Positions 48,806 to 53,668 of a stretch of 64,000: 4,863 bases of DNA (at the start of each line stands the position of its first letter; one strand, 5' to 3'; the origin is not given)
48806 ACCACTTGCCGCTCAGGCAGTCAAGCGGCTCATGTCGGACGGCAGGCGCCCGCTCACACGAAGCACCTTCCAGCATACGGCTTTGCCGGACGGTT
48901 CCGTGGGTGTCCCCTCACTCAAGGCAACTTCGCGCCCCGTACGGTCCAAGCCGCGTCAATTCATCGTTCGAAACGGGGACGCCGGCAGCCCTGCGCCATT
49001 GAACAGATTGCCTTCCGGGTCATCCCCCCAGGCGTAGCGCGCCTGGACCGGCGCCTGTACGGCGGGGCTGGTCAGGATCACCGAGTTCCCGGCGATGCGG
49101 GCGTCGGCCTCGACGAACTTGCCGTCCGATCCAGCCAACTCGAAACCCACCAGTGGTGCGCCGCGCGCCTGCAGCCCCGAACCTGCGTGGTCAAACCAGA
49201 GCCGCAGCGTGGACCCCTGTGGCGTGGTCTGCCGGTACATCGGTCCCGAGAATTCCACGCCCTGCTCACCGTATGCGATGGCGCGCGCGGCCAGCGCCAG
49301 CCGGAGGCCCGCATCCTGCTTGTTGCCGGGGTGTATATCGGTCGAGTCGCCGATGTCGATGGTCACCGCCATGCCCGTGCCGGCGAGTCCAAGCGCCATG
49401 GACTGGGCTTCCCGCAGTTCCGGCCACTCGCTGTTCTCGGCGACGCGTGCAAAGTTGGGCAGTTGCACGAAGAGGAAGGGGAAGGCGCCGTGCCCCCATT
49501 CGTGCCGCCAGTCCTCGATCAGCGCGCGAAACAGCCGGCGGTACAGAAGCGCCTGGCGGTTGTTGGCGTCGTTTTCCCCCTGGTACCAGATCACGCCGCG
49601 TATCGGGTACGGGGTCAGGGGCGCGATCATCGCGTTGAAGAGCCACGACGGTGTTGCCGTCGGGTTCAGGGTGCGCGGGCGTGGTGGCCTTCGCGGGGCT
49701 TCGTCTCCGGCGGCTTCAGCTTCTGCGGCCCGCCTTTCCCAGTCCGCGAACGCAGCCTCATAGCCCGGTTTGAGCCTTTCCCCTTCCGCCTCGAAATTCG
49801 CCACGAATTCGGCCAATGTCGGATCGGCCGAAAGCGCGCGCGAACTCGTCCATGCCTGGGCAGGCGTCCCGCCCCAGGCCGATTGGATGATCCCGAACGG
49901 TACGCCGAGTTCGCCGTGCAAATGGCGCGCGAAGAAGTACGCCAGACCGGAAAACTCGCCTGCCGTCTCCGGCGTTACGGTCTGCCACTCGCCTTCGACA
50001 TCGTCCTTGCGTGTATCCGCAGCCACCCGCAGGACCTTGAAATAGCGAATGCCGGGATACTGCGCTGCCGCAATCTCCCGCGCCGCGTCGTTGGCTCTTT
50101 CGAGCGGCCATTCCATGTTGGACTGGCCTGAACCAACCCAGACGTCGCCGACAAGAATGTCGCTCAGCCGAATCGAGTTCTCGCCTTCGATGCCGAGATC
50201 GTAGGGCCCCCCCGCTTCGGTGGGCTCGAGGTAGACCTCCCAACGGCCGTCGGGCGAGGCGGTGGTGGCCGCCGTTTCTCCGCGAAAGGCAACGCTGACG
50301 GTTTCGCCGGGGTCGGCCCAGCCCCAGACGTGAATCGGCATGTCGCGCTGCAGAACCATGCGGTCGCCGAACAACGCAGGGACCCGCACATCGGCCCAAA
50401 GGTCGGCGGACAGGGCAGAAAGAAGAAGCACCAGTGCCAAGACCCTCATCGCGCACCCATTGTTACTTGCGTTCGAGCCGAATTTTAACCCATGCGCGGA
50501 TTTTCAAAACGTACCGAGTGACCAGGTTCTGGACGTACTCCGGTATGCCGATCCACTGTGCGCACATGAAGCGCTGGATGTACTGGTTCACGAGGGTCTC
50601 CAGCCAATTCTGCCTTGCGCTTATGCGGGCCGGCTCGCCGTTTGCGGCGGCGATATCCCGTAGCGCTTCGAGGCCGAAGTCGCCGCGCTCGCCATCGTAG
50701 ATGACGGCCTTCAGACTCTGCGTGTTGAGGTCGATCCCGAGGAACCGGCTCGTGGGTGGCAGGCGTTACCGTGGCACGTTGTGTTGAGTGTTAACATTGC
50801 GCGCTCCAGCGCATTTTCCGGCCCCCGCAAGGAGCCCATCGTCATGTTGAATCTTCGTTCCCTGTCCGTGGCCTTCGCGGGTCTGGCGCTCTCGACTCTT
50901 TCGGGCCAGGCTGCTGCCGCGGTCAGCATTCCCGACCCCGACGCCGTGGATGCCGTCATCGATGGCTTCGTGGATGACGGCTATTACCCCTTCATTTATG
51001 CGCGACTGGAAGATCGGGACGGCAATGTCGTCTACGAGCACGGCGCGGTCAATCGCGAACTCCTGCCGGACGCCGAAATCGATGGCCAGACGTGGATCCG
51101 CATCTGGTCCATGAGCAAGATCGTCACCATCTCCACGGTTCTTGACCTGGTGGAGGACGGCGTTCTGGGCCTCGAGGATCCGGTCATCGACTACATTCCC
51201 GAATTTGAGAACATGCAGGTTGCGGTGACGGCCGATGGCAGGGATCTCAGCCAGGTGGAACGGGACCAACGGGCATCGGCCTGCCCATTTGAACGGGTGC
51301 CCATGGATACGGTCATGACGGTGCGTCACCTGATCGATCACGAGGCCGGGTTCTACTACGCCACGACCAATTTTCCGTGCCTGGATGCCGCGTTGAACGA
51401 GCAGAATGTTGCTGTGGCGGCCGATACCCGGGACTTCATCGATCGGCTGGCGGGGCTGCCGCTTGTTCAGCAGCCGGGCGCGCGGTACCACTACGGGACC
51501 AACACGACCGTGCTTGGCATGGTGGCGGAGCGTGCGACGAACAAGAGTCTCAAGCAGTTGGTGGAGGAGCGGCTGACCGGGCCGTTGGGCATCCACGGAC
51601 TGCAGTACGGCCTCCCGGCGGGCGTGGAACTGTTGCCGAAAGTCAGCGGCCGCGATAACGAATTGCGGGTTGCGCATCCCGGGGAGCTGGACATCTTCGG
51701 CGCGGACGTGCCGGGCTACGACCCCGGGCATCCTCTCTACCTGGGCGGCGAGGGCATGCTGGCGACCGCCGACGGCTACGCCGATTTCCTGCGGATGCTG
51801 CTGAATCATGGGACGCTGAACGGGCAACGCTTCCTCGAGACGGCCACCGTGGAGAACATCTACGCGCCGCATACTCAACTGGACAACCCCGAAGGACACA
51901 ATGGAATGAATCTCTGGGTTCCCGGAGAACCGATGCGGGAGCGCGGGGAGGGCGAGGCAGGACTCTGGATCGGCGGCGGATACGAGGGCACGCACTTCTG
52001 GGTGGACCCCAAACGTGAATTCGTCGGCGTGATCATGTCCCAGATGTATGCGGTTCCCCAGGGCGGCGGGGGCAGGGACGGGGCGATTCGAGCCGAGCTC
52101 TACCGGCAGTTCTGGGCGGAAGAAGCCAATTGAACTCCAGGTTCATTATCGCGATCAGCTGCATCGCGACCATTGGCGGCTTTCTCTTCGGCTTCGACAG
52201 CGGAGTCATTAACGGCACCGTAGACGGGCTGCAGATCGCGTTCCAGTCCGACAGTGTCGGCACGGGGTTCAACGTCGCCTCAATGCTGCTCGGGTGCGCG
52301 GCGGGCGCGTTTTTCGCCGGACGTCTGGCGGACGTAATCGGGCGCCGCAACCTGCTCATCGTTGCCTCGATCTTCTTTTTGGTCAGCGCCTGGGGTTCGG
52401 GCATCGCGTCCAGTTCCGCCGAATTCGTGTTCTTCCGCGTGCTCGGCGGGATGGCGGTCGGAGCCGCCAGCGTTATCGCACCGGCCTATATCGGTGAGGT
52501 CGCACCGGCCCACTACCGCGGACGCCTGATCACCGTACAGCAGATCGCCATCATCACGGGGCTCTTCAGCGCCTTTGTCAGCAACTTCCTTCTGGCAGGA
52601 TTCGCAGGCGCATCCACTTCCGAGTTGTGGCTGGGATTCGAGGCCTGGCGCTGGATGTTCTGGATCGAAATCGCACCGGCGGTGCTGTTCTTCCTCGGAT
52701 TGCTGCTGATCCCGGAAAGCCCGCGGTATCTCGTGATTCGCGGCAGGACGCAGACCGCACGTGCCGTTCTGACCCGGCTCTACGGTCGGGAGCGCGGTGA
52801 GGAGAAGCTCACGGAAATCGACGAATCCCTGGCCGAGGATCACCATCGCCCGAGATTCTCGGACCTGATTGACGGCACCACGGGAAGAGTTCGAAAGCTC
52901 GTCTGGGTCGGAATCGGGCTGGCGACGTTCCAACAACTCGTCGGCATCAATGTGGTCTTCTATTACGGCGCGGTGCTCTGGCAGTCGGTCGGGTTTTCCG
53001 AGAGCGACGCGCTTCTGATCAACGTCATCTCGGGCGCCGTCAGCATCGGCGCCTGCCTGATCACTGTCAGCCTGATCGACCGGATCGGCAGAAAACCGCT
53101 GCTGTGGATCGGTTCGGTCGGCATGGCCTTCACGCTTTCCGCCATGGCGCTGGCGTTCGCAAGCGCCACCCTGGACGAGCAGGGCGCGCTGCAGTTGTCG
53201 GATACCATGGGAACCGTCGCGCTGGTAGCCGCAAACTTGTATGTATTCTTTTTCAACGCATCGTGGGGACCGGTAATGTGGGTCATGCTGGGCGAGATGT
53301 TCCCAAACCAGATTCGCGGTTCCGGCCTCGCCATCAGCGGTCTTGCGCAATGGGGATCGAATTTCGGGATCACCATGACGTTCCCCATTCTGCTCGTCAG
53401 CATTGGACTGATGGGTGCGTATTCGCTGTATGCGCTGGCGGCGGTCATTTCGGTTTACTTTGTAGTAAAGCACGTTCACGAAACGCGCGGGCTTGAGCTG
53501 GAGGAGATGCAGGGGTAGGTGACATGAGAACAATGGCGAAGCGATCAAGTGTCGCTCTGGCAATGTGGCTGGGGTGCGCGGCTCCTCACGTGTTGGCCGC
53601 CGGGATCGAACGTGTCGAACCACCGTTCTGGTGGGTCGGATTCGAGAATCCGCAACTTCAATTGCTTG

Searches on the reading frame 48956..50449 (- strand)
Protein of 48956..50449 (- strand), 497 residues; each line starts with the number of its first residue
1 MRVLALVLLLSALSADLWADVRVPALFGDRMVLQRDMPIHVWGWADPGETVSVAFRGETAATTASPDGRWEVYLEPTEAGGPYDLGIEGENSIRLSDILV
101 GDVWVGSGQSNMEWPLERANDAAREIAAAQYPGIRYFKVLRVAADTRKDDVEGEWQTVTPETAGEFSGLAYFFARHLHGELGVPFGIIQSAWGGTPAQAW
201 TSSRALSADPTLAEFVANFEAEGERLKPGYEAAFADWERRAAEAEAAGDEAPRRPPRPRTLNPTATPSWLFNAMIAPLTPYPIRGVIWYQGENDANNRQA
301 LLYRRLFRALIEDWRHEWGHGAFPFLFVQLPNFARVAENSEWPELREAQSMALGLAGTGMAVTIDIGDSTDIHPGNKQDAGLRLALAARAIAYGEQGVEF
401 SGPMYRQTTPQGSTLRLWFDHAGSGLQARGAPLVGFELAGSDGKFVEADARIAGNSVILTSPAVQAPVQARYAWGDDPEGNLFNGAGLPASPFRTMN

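Call 59: search_protein_families(library=pfam, proteins=[window:48956-50449:-], max_evalue=0.00001)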
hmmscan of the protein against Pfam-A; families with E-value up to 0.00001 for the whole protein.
window:48956-50449:- (497 aa): 1 family
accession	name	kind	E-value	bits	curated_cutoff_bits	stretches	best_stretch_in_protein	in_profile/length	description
PF03629.24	SASA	-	5.2e-17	62.6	24.8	1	282-373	119-207/226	Carbohydrate esterase, sialic acid-specific acetylesterase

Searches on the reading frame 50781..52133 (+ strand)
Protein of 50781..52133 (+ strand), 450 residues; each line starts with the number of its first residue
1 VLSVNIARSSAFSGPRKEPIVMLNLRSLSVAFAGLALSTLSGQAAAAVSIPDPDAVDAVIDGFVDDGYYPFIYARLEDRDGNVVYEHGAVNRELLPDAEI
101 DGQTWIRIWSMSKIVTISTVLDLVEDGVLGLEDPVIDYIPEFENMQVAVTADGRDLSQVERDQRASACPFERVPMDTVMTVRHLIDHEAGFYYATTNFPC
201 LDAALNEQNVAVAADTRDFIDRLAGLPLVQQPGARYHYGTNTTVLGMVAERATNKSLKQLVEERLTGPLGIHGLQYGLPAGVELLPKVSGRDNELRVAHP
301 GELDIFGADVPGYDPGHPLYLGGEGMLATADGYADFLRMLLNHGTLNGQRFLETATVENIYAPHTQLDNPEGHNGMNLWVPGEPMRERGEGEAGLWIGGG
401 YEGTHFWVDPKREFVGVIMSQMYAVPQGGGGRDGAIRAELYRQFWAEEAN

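Call 59: search_protein_families(library=pfam, proteins=[window:50781-52133:+], max_evalue=0.00001)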
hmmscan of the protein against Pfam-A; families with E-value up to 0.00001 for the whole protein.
window:50781-52133:+ (450 aa): 1 family
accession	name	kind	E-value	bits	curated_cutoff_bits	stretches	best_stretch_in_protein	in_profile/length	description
PF00144.29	Beta-lactamase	-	1.4e-40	139.9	27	1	79-421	23-309/329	Beta-lactamase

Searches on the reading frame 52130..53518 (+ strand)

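Call 59: search_protein_families(library=pfam, proteins=[window:52130-53518:+], max_evalue=0.00001)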
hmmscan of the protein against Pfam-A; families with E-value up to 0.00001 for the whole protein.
window:52130-53518:+ (462 aa): 2 families
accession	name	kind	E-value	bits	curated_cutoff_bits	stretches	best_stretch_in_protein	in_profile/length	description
PF00083.30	Sugar_tr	-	1.9e-107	360.4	22.3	1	11-461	3-449/452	Sugar (and other) transporter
PF07690.21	MFS_1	-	1.1e-27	97.3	33.4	1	14-406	2-338/347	Major Facilitator Superfamily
